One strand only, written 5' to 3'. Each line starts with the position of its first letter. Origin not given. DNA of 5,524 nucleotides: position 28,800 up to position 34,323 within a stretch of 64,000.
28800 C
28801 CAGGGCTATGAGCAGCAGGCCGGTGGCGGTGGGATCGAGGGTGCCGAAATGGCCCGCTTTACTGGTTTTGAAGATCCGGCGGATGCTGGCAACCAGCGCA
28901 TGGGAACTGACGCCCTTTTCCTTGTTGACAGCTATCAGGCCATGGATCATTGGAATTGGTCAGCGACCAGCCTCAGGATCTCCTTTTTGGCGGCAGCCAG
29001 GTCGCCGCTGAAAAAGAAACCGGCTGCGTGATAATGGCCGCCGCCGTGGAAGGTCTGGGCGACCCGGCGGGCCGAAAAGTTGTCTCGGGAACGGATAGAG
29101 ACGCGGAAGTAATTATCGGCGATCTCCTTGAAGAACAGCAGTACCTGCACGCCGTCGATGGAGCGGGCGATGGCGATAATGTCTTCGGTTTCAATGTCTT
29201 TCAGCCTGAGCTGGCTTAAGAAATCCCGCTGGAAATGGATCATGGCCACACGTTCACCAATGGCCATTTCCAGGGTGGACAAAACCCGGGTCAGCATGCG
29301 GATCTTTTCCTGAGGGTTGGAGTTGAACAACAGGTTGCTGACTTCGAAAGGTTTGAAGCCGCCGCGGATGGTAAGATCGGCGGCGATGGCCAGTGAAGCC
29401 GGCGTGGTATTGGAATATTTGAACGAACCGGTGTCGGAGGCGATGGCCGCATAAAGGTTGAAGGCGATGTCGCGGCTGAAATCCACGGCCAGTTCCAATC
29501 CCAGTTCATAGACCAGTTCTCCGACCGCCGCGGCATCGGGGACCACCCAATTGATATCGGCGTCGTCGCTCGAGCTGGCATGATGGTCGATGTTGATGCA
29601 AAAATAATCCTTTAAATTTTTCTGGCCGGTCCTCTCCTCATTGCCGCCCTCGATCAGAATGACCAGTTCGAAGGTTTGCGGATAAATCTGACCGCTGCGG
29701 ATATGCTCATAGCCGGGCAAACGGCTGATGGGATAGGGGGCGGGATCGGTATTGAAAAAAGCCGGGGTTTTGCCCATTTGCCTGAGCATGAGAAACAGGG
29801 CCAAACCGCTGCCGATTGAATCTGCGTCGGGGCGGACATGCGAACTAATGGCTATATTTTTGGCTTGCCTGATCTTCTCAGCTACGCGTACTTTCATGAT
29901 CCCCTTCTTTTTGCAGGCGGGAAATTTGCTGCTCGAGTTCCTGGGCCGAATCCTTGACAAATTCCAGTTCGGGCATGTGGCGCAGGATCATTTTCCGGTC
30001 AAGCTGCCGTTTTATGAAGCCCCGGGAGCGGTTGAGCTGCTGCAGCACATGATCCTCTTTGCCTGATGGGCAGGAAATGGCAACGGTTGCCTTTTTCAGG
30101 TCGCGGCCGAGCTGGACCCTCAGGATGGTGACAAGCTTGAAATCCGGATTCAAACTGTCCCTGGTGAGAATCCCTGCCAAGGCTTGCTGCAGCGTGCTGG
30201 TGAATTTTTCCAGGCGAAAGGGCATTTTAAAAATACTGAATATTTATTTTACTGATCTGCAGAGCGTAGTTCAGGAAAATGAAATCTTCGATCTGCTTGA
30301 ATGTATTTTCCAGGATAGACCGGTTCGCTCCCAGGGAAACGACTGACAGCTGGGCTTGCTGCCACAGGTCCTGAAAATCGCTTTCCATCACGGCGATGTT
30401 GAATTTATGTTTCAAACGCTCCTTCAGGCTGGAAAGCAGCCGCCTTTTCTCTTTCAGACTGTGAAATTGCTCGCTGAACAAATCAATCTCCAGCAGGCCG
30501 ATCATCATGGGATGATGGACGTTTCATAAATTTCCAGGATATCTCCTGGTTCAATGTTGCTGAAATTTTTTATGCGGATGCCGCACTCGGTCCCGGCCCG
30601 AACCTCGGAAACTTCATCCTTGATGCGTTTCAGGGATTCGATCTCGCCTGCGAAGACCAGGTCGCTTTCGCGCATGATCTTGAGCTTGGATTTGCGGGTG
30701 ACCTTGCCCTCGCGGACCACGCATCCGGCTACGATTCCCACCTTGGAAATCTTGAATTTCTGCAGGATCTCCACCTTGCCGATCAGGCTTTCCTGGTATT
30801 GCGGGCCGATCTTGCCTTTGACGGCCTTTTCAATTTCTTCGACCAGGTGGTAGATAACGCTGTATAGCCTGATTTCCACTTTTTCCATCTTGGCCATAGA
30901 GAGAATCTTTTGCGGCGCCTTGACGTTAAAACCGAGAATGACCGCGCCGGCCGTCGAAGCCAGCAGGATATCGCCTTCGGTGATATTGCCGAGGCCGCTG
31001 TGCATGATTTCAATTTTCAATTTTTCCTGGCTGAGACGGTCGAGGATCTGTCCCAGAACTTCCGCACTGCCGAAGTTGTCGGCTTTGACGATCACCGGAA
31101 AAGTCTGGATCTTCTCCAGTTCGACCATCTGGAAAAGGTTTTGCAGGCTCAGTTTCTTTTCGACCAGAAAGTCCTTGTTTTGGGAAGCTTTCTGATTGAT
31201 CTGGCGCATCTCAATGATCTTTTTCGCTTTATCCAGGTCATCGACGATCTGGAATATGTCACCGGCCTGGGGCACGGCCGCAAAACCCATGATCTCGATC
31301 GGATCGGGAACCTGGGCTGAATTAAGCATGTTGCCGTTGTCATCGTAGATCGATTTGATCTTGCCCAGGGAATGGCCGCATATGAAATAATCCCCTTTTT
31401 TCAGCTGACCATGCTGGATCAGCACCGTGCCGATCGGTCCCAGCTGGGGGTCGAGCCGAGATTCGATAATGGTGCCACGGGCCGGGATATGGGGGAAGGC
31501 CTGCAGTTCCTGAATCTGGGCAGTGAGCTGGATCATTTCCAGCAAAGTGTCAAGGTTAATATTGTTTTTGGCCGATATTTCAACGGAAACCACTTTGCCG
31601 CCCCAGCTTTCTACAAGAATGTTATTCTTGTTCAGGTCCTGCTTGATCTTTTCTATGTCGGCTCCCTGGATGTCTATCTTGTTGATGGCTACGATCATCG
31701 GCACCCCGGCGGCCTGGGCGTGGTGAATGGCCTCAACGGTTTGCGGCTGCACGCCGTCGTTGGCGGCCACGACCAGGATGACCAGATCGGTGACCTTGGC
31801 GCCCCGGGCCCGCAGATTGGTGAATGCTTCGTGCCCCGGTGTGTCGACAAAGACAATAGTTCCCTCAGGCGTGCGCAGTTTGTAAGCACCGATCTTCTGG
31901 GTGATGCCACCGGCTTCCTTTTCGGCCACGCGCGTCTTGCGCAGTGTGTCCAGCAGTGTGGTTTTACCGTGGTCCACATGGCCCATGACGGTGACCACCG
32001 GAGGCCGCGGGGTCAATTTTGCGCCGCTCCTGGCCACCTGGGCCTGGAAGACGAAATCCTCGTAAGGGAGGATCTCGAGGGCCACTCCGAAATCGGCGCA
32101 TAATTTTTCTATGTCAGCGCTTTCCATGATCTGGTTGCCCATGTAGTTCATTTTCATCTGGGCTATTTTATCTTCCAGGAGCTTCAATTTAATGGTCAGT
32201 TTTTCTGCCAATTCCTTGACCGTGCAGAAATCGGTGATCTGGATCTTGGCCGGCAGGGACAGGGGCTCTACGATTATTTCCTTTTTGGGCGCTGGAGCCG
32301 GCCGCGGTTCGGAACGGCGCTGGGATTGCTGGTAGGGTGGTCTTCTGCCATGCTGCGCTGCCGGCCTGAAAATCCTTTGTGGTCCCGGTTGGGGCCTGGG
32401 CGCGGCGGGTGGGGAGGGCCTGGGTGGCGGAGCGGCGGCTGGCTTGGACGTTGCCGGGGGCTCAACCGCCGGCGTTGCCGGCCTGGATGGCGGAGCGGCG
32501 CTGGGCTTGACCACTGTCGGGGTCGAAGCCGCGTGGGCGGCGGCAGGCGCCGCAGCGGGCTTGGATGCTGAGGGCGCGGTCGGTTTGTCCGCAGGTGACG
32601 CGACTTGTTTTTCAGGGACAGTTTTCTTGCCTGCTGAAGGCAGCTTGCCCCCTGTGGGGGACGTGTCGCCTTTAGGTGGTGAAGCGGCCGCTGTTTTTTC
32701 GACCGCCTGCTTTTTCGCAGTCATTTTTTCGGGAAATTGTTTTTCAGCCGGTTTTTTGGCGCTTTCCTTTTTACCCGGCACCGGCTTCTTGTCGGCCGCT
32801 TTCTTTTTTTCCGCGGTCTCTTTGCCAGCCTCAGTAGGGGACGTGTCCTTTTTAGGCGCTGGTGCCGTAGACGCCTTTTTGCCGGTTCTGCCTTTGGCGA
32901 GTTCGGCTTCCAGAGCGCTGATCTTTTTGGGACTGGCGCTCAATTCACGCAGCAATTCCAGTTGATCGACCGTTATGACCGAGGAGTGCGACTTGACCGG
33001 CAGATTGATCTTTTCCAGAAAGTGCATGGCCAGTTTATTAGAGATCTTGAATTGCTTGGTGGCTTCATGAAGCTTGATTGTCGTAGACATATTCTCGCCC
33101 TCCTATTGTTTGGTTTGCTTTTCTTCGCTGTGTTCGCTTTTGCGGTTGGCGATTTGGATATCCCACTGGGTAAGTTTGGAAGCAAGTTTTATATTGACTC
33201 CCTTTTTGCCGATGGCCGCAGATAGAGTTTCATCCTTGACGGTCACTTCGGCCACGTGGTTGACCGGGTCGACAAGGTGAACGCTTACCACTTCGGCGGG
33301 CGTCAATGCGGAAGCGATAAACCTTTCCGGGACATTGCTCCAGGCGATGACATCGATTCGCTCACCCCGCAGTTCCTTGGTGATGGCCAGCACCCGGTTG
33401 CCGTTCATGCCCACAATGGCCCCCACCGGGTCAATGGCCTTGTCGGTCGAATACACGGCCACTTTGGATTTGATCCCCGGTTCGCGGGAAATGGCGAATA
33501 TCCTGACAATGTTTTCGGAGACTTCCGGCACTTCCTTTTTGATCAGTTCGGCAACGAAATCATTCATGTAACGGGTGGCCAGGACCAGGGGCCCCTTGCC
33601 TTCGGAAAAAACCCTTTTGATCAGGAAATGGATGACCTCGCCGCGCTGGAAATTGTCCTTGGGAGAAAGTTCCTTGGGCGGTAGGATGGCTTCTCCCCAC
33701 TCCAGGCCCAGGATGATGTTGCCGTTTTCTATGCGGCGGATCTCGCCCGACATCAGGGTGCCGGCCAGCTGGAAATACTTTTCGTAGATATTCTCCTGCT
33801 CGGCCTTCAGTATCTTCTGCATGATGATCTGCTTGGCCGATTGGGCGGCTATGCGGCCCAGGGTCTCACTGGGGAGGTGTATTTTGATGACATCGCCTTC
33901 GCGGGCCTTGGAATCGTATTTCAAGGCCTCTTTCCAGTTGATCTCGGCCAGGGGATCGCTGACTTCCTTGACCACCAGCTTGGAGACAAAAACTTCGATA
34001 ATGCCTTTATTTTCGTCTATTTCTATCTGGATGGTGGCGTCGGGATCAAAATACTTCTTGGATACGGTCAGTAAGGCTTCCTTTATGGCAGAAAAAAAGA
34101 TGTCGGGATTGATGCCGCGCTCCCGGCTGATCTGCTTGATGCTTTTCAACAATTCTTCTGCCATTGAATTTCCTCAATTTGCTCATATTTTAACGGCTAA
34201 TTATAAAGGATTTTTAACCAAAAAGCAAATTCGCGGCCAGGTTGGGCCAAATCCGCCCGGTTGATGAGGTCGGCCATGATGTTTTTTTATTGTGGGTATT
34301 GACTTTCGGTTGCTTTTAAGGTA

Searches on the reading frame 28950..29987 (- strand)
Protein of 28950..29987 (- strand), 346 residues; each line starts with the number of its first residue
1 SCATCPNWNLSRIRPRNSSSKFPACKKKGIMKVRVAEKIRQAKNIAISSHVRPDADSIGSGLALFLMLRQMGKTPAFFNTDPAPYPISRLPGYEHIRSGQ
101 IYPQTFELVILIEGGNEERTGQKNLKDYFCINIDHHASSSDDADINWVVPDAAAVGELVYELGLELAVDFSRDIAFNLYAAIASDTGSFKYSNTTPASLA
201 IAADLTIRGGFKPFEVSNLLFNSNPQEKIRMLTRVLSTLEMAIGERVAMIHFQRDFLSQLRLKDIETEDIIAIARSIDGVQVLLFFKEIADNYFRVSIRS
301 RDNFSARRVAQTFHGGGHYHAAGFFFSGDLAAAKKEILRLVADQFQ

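Call 54: search_protein_families(library=pfam, proteins=[window:28950-29987:-], max_evalue=0.00001)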
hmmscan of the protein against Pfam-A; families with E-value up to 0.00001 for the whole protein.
window:28950-29987:- (346 aa): 2 families
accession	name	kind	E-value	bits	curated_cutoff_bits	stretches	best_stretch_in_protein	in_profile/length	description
PF01368.27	DHH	-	5.3e-13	49.8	28.1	1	44-182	1-125/125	DHH family, N-terminal domain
PF02272.25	DHHA1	-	8e-09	36.3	25.9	1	271-343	22-98/102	DHHA1 domain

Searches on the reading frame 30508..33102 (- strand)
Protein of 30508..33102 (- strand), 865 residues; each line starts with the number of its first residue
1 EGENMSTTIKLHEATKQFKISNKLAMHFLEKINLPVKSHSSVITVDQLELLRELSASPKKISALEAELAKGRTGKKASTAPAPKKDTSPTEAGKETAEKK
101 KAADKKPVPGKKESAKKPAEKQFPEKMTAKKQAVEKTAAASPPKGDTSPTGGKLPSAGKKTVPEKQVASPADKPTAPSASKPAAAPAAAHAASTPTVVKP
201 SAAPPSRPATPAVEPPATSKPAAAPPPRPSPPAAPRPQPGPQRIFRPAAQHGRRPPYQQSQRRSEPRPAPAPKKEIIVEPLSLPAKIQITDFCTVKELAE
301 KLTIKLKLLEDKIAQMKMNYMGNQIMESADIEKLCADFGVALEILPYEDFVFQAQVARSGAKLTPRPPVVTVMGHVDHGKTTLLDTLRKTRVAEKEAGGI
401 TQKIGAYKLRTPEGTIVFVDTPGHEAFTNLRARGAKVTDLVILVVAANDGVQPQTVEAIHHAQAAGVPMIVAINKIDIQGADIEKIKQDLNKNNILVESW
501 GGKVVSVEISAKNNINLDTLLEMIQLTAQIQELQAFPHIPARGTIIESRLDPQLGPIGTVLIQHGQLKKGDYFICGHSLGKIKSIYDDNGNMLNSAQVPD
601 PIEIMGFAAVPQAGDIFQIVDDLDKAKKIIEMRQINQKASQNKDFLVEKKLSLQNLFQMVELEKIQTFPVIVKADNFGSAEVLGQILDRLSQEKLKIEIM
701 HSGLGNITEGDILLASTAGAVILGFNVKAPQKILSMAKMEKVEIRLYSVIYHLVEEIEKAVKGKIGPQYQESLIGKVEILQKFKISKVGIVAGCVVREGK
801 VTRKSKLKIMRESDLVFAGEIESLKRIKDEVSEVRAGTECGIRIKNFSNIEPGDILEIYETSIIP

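Call 54: search_protein_families(library=pfam, proteins=[window:30508-33102:-], max_evalue=0.00001)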
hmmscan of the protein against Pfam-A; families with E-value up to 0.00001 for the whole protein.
window:30508-33102:- (865 aa): 6 families
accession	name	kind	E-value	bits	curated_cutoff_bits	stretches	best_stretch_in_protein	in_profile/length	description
PF00009.33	GTP_EFTU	-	3.3e-37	128.4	26.5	1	370-525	6-183/188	Elongation factor Tu GTP binding domain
PF11987.13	IF-2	-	5.1e-34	117.1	27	1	648-758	7-117/117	Translation-initiation factor 2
PF22042.2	EF-G_D2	-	4.9e-18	65.5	27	1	540-617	1-81/84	Elongation factor G domain 2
PF01926.29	MMR_HSR1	-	2.4e-11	44.2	21.9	1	370-475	2-113/113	50S ribosome-binding GTPase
PF00071.28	Ras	-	6.1e-06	26.3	21.6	0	371-524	3-156/162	Ras family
PF04760.21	IF2_N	-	8.3e-06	25.9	25.3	0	8-53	3-48/53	Translation initiation factor IF-2, N-terminal region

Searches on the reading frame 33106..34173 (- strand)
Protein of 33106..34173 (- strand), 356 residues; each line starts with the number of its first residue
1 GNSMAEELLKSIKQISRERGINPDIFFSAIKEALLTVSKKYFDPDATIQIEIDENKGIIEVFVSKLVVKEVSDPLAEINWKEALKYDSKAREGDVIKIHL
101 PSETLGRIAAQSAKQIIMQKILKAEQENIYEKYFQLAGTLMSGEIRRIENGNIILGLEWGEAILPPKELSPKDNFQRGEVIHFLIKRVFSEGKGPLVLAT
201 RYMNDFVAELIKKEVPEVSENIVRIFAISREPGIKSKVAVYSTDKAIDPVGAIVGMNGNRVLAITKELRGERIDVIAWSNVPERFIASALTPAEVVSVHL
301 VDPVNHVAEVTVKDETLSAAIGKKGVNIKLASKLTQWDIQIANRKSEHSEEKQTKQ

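Call 54: search_protein_families(library=pfam, proteins=[window:33106-34173:-], max_evalue=0.00001)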
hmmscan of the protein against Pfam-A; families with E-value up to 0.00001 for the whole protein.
window:33106-34173:- (356 aa): 2 families
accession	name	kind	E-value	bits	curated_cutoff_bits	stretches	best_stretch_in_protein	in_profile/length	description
PF08529.16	NusA_N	-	3.2e-33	114.9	23.8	1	7-127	1-119/119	NusA N-terminal domain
PF13184.12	KH_5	-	1.8e-26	92.5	27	1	232-299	1-68/69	NusA-like KH domain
